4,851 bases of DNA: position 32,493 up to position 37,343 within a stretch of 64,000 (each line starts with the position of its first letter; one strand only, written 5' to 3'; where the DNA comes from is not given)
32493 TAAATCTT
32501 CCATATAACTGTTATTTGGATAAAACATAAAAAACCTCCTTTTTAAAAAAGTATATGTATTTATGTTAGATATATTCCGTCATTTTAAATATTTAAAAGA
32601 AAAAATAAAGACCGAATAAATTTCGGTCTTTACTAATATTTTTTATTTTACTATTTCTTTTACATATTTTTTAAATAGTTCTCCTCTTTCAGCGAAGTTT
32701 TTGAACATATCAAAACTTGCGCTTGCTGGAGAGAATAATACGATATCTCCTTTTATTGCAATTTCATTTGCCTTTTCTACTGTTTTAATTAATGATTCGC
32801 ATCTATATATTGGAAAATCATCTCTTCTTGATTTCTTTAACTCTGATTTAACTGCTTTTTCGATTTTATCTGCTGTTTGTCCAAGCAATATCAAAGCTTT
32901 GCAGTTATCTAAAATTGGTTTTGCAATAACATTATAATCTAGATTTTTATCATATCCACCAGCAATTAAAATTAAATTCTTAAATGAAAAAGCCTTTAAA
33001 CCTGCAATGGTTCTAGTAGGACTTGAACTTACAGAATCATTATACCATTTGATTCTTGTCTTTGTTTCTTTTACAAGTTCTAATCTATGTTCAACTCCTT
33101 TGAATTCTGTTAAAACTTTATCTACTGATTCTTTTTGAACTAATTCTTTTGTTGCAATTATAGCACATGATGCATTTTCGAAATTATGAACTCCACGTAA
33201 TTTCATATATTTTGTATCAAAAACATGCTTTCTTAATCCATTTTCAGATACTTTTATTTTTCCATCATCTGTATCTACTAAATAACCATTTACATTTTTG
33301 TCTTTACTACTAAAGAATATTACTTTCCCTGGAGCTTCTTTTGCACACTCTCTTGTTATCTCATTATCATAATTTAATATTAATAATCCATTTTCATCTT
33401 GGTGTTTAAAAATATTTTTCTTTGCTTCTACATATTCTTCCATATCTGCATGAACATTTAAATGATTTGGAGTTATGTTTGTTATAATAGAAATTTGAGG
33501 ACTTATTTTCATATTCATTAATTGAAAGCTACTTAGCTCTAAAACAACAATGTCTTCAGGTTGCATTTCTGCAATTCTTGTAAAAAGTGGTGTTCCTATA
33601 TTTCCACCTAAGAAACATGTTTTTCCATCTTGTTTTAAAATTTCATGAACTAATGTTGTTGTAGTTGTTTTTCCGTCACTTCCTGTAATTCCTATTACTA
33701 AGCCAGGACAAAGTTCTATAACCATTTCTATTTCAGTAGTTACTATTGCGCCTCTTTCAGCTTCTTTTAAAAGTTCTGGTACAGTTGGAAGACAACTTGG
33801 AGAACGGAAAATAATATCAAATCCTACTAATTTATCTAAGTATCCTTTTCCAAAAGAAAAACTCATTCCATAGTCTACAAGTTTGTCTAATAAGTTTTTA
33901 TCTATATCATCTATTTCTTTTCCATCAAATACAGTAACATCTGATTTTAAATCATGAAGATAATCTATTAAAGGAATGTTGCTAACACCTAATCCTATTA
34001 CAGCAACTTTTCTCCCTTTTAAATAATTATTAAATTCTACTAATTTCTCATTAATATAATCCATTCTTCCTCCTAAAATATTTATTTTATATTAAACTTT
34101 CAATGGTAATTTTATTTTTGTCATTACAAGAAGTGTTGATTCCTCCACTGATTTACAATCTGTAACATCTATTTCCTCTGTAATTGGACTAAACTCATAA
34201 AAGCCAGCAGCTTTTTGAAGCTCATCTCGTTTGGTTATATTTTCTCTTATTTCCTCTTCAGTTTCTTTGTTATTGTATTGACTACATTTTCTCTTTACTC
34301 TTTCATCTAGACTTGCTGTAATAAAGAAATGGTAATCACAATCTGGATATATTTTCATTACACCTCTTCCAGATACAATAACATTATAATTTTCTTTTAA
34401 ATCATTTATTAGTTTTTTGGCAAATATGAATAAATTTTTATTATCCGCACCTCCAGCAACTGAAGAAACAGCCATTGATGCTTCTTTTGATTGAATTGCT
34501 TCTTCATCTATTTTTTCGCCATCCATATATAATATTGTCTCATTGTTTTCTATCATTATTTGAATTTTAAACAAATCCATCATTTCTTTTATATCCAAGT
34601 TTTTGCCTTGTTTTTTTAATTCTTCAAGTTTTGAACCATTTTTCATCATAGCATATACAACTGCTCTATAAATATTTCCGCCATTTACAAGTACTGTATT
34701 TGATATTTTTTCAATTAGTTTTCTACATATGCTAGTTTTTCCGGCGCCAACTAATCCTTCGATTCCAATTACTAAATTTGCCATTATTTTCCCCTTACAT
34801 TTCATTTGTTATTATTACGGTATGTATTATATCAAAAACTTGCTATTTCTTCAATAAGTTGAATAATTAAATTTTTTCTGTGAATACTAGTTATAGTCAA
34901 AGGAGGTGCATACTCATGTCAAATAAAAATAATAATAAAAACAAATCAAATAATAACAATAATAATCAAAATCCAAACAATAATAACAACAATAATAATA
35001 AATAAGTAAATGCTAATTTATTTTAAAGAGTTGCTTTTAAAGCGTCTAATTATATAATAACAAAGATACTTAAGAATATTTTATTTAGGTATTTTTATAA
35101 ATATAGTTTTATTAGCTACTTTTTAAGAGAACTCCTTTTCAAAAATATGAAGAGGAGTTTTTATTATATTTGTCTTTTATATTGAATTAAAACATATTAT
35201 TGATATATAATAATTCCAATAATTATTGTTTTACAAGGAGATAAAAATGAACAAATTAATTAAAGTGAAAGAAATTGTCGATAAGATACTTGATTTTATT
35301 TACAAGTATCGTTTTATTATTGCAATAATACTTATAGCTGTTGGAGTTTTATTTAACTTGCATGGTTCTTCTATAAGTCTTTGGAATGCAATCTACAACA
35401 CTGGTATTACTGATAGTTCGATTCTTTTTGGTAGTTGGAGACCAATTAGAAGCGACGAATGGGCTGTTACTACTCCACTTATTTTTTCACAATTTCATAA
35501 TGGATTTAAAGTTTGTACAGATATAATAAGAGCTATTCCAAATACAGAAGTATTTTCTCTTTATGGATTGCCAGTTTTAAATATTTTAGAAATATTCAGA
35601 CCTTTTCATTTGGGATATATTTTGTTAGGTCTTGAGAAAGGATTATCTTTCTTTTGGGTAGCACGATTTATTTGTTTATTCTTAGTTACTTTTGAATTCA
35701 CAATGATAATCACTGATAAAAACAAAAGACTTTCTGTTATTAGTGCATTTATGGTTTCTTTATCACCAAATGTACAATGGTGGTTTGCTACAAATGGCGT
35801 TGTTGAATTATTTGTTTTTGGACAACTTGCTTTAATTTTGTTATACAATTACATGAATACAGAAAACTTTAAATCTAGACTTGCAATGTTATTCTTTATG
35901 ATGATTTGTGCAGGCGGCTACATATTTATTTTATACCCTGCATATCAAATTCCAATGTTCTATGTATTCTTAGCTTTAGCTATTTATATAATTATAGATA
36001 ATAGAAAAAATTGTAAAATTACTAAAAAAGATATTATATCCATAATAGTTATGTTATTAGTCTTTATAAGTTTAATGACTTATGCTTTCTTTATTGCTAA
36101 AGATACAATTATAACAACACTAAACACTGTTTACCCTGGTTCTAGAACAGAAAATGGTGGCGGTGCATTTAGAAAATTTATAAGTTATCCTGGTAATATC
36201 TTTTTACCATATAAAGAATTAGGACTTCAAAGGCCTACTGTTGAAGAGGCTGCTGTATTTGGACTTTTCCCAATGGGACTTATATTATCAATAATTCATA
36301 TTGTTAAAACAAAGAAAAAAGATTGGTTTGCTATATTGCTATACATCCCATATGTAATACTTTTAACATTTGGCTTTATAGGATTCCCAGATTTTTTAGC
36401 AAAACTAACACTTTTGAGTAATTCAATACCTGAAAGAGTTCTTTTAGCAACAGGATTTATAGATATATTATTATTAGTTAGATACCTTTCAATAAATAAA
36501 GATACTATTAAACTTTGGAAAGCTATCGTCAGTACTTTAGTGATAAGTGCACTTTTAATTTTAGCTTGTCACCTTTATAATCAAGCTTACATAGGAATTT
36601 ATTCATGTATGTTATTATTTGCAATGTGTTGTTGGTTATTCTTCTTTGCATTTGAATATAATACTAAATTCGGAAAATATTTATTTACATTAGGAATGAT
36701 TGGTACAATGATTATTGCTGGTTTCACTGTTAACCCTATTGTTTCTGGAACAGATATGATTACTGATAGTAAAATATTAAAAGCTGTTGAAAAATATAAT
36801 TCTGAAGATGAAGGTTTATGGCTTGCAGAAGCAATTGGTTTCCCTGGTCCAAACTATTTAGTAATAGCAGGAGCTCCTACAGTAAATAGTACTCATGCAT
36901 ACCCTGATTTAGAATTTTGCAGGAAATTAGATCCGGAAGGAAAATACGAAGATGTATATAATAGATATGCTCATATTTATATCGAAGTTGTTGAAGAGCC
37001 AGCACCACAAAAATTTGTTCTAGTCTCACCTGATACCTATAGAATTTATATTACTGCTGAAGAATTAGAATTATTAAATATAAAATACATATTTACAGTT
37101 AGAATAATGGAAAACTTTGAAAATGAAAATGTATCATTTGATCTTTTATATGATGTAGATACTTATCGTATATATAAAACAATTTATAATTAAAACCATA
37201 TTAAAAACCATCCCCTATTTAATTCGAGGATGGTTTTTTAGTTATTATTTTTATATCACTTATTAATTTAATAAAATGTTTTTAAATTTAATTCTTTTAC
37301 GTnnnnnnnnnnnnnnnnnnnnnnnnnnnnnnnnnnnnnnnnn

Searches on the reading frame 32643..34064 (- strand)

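Call 100: search_protein_families(library=pfam, proteins=[window:32643-34064:-], max_evalue=1e-8)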
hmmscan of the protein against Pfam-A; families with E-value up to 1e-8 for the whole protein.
window:32643-34064:- (473 aa): 1 family
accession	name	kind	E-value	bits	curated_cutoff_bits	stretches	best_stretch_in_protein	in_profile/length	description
PF08245.18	Mur_ligase_M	-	7.8e-36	124.4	24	1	126-304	1-199/200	Mur ligase middle domain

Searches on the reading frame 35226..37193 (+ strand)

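Call 100: search_protein_families(library=pfam, proteins=[window:35226-37193:+], max_evalue=1e-8)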
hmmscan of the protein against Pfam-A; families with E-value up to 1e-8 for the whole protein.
window:35226-37193:+ (655 aa): 2 families
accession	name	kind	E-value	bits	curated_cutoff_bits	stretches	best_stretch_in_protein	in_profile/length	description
PF24677.1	DUF7657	-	4.2e-108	362.1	26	1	27-422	1-400/401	Domain of unknown function (DUF7657)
PF24672.1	DUF7654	-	7e-36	123.5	27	1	512-653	2-142/145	Domain of unknown function (DUF7654)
